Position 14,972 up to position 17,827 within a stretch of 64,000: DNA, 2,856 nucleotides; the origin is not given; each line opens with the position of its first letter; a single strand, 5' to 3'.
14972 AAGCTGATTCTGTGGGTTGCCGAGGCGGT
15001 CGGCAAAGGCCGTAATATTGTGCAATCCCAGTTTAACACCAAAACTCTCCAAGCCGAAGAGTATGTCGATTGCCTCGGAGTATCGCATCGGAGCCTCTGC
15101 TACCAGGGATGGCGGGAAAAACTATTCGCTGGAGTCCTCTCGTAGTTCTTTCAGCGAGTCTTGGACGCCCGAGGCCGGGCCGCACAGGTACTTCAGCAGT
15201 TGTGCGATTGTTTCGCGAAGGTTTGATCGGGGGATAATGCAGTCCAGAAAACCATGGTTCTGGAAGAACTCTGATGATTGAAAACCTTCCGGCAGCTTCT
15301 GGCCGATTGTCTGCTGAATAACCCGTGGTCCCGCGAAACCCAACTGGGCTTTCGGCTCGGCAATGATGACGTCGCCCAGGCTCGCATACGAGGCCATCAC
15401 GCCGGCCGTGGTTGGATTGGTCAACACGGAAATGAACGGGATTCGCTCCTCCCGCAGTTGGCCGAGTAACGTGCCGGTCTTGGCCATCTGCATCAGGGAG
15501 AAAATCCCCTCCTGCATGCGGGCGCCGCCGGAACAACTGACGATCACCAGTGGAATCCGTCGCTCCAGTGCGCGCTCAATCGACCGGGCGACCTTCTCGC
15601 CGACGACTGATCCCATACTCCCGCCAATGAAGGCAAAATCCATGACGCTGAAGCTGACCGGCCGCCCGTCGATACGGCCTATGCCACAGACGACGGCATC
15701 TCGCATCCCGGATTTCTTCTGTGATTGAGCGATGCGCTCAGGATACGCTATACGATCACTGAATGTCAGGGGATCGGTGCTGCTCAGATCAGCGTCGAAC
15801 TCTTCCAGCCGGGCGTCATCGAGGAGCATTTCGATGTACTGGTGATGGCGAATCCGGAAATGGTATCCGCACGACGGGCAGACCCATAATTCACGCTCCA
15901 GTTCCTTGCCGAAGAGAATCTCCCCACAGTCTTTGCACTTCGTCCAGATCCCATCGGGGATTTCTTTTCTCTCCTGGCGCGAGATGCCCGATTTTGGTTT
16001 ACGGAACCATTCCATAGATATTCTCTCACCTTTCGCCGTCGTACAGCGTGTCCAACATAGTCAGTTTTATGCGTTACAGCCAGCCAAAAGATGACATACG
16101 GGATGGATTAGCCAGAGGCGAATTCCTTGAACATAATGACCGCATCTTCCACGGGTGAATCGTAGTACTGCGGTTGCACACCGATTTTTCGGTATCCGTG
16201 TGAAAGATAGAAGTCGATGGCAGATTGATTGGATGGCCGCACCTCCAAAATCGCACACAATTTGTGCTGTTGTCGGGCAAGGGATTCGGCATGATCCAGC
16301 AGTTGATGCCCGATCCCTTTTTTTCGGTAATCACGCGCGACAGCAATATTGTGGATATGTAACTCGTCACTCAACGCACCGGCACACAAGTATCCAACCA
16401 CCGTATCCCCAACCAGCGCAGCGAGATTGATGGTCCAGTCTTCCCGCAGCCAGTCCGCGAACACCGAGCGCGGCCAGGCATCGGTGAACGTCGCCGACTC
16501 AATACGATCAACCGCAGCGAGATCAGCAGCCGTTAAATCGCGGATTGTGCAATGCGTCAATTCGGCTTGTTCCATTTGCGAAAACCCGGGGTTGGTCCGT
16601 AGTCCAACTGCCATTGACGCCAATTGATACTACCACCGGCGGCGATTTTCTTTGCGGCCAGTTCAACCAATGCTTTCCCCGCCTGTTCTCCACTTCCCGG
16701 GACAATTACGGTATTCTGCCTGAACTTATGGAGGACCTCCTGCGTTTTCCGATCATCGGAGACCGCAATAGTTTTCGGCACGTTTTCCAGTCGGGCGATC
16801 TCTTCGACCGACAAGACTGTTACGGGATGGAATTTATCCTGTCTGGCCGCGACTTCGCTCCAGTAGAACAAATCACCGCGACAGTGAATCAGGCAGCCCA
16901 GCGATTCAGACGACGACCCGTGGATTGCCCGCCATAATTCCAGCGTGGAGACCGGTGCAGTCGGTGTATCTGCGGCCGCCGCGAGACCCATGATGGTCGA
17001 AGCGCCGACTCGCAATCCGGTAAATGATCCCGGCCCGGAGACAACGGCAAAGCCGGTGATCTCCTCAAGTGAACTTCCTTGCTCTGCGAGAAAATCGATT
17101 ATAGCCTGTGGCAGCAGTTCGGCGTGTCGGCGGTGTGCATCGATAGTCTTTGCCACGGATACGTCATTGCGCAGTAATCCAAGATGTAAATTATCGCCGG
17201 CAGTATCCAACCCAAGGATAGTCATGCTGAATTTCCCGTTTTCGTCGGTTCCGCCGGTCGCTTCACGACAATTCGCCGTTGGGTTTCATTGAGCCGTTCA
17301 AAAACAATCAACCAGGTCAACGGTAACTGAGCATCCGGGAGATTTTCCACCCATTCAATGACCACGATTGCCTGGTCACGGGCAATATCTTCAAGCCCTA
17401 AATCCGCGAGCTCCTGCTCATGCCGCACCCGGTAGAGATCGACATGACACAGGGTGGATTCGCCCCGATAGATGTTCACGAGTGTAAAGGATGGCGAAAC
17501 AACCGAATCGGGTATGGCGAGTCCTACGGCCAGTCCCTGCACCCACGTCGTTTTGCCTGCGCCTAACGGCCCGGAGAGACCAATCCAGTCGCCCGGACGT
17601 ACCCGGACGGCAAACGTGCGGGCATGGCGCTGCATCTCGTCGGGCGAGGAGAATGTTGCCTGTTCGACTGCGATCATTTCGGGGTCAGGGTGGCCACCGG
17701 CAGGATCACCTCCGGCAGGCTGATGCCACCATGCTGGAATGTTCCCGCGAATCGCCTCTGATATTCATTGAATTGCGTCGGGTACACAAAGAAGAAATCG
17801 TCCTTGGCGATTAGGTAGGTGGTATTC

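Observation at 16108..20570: PorY-PorX-like two-component pair encoded side by side, with porX apparently co-transcribed with tsaE-tsaB-rimI.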

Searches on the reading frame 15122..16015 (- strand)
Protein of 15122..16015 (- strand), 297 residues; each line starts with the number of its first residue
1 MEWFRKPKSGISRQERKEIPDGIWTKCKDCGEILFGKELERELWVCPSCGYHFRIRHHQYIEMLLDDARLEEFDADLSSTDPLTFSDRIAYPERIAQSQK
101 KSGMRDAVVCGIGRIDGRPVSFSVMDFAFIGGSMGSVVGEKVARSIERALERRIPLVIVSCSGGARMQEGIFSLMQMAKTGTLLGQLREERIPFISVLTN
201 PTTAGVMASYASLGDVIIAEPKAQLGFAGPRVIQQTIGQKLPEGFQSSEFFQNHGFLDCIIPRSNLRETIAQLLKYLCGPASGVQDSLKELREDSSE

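Call 3: search_protein_families(library=pfam, proteins=[window:15122-16015:-], max_evalue=0.01)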
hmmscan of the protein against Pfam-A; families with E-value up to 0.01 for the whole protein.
window:15122-16015:- (297 aa): 2 families
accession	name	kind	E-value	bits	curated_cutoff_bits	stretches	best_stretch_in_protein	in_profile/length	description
PF01039.27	Carboxyl_trans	-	4.2e-23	82.2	22.3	1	98-240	38-180/493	Carboxyl transferase domain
PF17848.7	Zn_ribbon_ACC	-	7.1e-10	39.3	24.5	1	24-49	1-26/26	Acetyl-CoA carboxylase zinc finger domain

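Call 4: search_protein_families(library=ncbifam, proteins=[window:15122-16015:-], max_evalue=0.01)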
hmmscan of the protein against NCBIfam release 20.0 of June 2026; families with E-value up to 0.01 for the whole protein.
window:15122-16015:- (297 aa): 4 families
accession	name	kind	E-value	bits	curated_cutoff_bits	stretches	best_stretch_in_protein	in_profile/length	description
TIGR00515.1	accD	equivalog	5.5e-115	383.6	317.45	1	3-276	6-278/285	acetyl-CoA carboxylase, carboxyltransferase subunit beta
TIGR03133.1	malonate_beta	equivalog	2.7e-21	76.1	278.15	1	87-239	29-185/274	biotin-independent malonate decarboxylase subunit beta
NF005530.0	PRK07189.1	equivalog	6.9e-20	71.4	228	1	86-239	38-195/303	biotin-independent malonate decarboxylase subunit beta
TIGR01117.1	mmdA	subfamily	1.4e-18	67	998.8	1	100-240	64-203/512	methylmalonyl-CoA decarboxylase subunit alpha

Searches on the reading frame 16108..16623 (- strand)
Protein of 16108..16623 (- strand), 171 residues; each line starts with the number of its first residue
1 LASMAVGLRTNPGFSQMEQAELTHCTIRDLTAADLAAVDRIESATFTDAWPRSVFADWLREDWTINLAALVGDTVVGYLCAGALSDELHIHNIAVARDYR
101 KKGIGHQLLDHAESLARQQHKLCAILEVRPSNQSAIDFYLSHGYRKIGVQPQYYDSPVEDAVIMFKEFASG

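Call 3: search_protein_families(library=pfam, proteins=[window:16108-16623:-], max_evalue=0.01)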
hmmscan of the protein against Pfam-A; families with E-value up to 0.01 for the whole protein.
window:16108-16623:- (171 aa): 6 families
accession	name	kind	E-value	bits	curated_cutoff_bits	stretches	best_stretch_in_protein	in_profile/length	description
PF00583.31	Acetyltransf_1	-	5.8e-20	72.1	20.7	1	37-144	3-116/116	Acetyltransferase (GNAT) family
PF13508.13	Acetyltransf_7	-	5.6e-15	55.9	27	1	69-145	8-83/84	Acetyltransferase (GNAT) domain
PF13673.13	Acetyltransf_10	-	2.2e-14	54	23.6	1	55-149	22-112/128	Acetyltransferase (GNAT) domain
PF08445.16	FR47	-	0.00058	20.2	22.1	1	89-147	23-80/86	FR47-like protein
PF13420.13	Acetyltransf_4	-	0.0013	19.2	24.3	1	73-154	58-144/155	Acetyltransferase (GNAT) domain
PF13527.13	Acetyltransf_9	-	0.0055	17.2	25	0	89-146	74-126/127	Acetyltransferase (GNAT) domain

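Call 4: search_protein_families(library=ncbifam, proteins=[window:16108-16623:-], max_evalue=0.01)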
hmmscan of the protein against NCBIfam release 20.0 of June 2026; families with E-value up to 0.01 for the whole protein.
window:16108-16623:- (171 aa): 23 families
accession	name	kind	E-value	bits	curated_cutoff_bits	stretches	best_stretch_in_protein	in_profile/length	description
TIGR01575.1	rimI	equivalog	3.9e-32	111.2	86.4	1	34-164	1-132/132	ribosomal protein S18-alanine N-acetyltransferase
NF007025.1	PRK09491.1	equivalog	5.3e-19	68.6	173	1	26-165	2-142/145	ribosomal protein S18-alanine N-acetyltransferase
NF053587.1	SpmdActasePaiA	equivalog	3.5e-10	39.9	250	1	86-167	89-170/172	spermidine/spermine N(1)-acetyltransferase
NF002959.0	PRK03624.1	equivalog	5.6e-09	35.8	124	1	24-146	6-131/147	GNAT family acetyltransferase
NF033083.0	AAC_3_I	equivalog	7.6e-09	35.9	200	1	42-145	25-135/145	AAC(3)-I family aminoglycoside N-acetyltransferase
NF000487.1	stat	exception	2.3e-07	30.5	420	1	82-156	99-173/189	streptothricin N-acetyltransferase STAT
NF040503.1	resist_ArsN1a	equivalog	3.2e-07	30.2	170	1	57-152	39-141/159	arsinothricin resistance N-acetyltransferase ArsN1 family A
NF033150.1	AAC_6p_A49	exception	2.5e-06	27.3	410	1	36-126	27-115/184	aminoglycoside 6'-N-acetyltransferase AacA49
NF000359.1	sat3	exception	4.1e-06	27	360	1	69-154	76-162/180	streptothricin N-acetyltransferase Sat3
NF007853.0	PRK10562.1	equivalog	4.6e-06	26.9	125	1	87-149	68-125/146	N-acetyltransferase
NF033078.2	AAC_6p_Ia_fam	equivalog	9.1e-06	25.6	265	1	64-122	51-110/181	AAC(6')-Ia family aminoglycoside 6'-N-acetyltransferase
NF000360.1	sat4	exception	2.1e-05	24.7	380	1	89-163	98-175/180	streptothricin N-acetyltransferase Sat4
NF000165.3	AAC_6p_Entco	exception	3.1e-05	23.9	300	0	60-114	41-97/178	aminoglycoside N-acetyltransferase AAC(6')-Ii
NF040501.1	resist_ArsN2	equivalog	7.8e-05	22.3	125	1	72-147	33-104/133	arsenic resistance N-acetyltransferase ArsN2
NF000358.1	sat2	exception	9.4e-05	22.3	360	1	67-154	62-150/174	streptothricin N-acetyltransferase Sat2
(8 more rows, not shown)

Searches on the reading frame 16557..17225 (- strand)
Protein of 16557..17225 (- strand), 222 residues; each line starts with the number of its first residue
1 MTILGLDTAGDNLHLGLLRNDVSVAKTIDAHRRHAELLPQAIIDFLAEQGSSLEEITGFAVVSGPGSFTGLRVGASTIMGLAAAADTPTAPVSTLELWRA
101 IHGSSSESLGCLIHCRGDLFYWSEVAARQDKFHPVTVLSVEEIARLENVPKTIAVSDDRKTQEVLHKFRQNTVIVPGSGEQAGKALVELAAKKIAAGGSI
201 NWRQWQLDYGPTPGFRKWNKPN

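Call 3: search_protein_families(library=pfam, proteins=[window:16557-17225:-], max_evalue=0.01)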
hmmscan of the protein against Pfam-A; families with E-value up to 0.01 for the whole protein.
window:16557-17225:- (222 aa): 1 family
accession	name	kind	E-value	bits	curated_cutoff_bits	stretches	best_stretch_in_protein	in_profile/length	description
PF00814.31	TsaD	-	2.9e-18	67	24.8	1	30-152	25-153/264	tRNA N6-adenosine threonylcarbamoyltransferase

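Call 4: search_protein_families(library=ncbifam, proteins=[window:16557-17225:-], max_evalue=0.01)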
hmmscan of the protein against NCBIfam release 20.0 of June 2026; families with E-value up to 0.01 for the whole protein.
window:16557-17225:- (222 aa): 4 families
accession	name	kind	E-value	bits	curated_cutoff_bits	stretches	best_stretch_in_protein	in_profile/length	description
TIGR03725.1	T6A_YeaZ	equivalog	4.5e-34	118.3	69.3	1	3-209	1-210/212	tRNA (adenosine(37)-N6)-threonylcarbamoyltransferase complex dimerization subunit type 1 TsaB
TIGR03723.1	T6A_TsaD_YgjD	equivalog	3.3e-07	29.7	296.1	1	30-96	45-111/314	tRNA (adenosine(37)-N6)-threonylcarbamoyltransferase complex transferase subunit TsaD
TIGR00329.1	gcp_kae1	subfamily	5.5e-06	25.9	207.8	1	30-93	44-107/305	tRNA (adenosine(37)-N6)-threonylcarbamoyltransferase complex transferase subunit TsaD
TIGR03722.2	arch_KAE1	equivalog_domain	2.9e-05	23.3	375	1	29-93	41-105/323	KEOPS complex N(6)-L-threonylcarbamoyladenine synthase Kae1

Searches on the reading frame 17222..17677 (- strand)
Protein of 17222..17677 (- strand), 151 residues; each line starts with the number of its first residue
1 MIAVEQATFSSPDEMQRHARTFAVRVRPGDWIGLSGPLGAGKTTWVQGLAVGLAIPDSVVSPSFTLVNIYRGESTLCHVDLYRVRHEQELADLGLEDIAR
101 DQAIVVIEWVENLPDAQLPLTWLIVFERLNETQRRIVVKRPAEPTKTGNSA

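Call 3: search_protein_families(library=pfam, proteins=[window:17222-17677:-], max_evalue=0.01)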
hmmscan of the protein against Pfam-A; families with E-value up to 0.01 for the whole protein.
window:17222-17677:- (151 aa): 1 family
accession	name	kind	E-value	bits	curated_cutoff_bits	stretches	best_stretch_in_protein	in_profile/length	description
PF02367.23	TsaE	-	2e-32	112.3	26.6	1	10-135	2-127/128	Threonylcarbamoyl adenosine biosynthesis protein TsaE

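Call 4: search_protein_families(library=ncbifam, proteins=[window:17222-17677:-], max_evalue=0.01)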
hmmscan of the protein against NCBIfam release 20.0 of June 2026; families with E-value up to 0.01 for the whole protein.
window:17222-17677:- (151 aa): 11 families
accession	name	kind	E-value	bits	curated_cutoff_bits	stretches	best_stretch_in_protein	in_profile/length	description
TIGR00150.1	T6A_YjeE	equivalog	1e-24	86.9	60.1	1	12-119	3-117/135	tRNA (adenosine(37)-N6)-threonylcarbamoyltransferase complex ATPase subunit type 1 TsaE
NF007931.0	PRK10646.1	equivalog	2.2e-13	50.4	246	1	31-112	30-112/153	tRNA (adenosine(37)-N6)-threonylcarbamoyltransferase complex ATPase subunit type 1 TsaE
TIGR02857.1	CydD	equivalog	0.00015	20.9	435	1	2-56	322-374/529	thiol reductant ABC exporter subunit CydD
TIGR03375.1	type_I_sec_LssB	subfamily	0.00019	19.9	693.1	1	2-56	466-519/696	type I secretion system permease/ATPase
TIGR02204.1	MsbA_rel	hypoth_equivalog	0.0012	17.6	780.4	1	2-47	338-384/576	ABC transporter, permease/ATP-binding protein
NF010060.0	PRK13537.1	equivalog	0.0015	17.5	521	1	22-58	34-69/314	nodulation factor ABC transporter ATP-binding protein NodI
TIGR01842.1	type_I_sec_PrtD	subfamily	0.0025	16.4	510.15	1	2-49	317-364/544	type I secretion system permease/ATPase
TIGR04406.1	LPS_export_lptB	equivalog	0.0041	16.4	240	1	20-57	18-54/239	LPS export ABC transporter ATP-binding protein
NF008055.0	PRK10789.1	equivalog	0.0048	15.4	845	1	2-46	335-379/590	SmdA family multidrug ABC transporter permease/ATP-binding protein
NF010061.0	PRK13538.1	equivalog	0.0078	15.7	195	1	21-57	23-58/211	cytochrome c biogenesis heme-transporting ATPase CcmA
TIGR01188.1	drrA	subfamily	0.0095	15.3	312.45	0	23-51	13-41/302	daunorubicin resistance ABC transporter, ATP-binding protein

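Call 50: search_protein_families(library=ncbifam, alignment_id=A3, max_evalue=0.00001)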
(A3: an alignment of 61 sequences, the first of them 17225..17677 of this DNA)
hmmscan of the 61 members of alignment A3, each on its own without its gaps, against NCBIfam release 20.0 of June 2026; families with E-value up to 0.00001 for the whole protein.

A. member 1, window:17225-17677:- (151 aa): 2 families
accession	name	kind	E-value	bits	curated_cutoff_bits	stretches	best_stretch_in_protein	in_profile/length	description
TIGR00150.1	T6A_YjeE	equivalog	1e-24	86.9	60.1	1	12-119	3-117/135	tRNA (adenosine(37)-N6)-threonylcarbamoyltransferase complex ATPase subunit type 1 TsaE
NF007931.0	PRK10646.1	equivalog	2.2e-13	50.4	246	1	31-112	30-112/153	tRNA (adenosine(37)-N6)-threonylcarbamoyltransferase complex ATPase subunit type 1 TsaE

B. families by the number of members that match (of 61 scanned): 2 families
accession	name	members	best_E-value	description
TIGR00150.1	T6A_YjeE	61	1.4e-38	tRNA (adenosine(37)-N6)-threonylcarbamoyltransferase complex ATPase subunit type 1 TsaE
NF007931.0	PRK10646.1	61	2e-30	tRNA (adenosine(37)-N6)-threonylcarbamoyltransferase complex ATPase subunit type 1 TsaE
